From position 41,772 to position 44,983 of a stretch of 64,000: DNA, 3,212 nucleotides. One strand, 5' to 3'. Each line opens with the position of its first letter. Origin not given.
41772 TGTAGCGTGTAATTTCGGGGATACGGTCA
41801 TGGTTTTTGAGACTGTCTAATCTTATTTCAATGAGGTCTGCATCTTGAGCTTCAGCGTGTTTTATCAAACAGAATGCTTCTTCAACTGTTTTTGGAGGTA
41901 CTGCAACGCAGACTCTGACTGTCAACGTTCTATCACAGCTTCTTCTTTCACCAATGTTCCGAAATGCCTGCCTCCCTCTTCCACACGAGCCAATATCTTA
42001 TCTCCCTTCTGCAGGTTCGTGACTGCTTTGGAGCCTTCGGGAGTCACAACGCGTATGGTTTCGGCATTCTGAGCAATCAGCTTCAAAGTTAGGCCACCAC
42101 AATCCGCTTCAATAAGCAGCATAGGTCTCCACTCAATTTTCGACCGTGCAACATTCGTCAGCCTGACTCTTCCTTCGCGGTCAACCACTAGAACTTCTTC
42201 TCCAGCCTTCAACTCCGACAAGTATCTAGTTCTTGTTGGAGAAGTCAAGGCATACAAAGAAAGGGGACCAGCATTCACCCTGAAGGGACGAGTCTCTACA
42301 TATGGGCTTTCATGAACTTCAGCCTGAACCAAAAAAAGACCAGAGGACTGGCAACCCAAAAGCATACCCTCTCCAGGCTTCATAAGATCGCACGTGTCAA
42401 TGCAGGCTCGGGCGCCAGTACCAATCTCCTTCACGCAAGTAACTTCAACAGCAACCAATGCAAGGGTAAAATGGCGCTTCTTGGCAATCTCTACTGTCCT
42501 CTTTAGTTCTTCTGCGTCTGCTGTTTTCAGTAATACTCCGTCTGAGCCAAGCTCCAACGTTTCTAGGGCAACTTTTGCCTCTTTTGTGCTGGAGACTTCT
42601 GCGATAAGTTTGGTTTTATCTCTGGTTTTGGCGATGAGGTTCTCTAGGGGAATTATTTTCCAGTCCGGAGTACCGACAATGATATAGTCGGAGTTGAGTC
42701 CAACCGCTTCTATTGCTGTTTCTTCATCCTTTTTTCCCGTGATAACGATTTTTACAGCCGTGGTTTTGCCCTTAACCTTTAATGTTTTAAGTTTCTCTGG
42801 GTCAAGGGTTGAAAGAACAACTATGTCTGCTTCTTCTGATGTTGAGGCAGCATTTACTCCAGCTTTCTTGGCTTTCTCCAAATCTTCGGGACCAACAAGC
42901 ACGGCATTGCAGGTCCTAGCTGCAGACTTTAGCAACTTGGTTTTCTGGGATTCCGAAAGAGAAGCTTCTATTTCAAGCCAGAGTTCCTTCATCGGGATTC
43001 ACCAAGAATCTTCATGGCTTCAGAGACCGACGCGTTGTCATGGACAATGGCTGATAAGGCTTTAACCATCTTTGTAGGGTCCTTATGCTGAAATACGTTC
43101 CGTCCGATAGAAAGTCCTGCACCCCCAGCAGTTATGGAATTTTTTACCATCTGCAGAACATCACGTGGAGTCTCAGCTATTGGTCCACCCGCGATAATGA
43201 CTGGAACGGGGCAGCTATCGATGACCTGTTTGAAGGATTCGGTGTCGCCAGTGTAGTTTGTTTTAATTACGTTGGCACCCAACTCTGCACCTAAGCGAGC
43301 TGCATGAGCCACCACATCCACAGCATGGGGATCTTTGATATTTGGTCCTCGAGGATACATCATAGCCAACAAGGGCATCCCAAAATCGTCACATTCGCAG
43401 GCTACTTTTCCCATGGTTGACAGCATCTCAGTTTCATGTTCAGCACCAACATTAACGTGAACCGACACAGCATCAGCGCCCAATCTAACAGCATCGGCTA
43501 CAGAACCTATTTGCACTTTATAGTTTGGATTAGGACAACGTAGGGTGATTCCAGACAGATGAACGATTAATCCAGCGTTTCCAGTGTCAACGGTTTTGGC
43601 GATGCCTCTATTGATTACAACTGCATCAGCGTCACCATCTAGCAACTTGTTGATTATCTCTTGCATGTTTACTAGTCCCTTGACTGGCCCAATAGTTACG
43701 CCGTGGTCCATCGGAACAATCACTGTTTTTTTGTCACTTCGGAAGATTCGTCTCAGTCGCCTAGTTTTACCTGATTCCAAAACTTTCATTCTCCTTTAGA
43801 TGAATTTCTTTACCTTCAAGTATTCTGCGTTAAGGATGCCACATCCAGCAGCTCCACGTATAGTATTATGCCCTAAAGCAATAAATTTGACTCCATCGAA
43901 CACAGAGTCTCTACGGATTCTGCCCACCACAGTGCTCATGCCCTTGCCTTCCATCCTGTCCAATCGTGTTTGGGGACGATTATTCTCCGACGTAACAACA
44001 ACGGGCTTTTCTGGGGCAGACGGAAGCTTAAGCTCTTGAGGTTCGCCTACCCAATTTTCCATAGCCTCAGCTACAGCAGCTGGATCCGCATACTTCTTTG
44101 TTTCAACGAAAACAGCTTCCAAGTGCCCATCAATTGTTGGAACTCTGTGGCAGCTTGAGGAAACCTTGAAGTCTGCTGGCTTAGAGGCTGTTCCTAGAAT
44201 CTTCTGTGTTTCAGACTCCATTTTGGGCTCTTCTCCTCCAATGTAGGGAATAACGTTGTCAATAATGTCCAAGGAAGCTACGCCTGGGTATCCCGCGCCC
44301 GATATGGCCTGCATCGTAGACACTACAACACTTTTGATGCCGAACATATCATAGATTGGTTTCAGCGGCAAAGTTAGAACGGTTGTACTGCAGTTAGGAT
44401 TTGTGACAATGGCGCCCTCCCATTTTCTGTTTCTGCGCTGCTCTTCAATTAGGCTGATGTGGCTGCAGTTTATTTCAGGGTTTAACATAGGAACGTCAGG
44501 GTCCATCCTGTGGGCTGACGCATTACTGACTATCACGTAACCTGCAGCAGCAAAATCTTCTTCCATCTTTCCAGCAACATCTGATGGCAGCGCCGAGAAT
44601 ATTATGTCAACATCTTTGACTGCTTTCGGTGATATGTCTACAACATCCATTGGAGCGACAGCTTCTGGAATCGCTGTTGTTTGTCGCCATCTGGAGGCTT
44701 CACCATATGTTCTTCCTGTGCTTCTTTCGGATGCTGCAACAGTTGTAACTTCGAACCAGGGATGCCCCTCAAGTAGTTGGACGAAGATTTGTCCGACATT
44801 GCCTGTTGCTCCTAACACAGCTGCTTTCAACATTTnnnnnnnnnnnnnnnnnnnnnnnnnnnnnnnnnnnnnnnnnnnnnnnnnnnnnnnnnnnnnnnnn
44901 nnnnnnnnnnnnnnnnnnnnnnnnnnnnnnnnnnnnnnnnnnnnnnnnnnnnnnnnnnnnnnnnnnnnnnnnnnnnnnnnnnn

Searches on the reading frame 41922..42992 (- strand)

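Call 27: search_protein_families(library=pfam, proteins=[window:41922-42992:-])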
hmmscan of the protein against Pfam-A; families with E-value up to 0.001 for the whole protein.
window:41922-42992:- (356 aa): 1 family
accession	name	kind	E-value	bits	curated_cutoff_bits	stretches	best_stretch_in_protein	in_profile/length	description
PF01959.21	DHQS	-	3.4e-108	362.1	22.2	1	2-355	1-343/344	3-dehydroquinate synthase II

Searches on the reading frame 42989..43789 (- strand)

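Call 27: search_protein_families(library=pfam, proteins=[window:42989-43789:-])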
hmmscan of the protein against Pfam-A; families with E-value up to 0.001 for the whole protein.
window:42989-43789:- (266 aa): 1 family
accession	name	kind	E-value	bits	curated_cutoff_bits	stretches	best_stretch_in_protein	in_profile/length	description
PF01791.15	DeoC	-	1.5e-57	195.3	23.8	1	22-235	1-229/229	DeoC/LacD family aldolase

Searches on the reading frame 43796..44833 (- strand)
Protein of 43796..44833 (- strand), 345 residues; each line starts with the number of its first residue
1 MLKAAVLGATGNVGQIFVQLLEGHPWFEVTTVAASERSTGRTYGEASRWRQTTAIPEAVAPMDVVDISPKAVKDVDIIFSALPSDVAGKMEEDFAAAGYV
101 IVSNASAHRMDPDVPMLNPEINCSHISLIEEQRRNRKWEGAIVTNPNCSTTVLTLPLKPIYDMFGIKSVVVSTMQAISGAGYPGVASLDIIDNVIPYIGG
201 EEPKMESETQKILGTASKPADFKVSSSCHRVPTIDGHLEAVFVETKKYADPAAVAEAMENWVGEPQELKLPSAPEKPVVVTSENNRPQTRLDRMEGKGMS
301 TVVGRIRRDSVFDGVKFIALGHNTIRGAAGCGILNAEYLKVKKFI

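Call 27: search_protein_families(library=pfam, proteins=[window:43796-44833:-])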
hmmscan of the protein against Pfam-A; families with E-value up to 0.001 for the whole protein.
window:43796-44833:- (345 aa): 2 families
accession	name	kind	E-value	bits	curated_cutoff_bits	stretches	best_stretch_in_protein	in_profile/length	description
PF02774.23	Semialdhyde_dhC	-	2.7e-37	129.1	26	1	157-325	1-183/184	Semialdehyde dehydrogenase, dimerisation domain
PF01118.30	Semialdhyde_dh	-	1.5e-32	113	26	1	3-127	1-119/121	Semialdehyde dehydrogenase, NAD binding domain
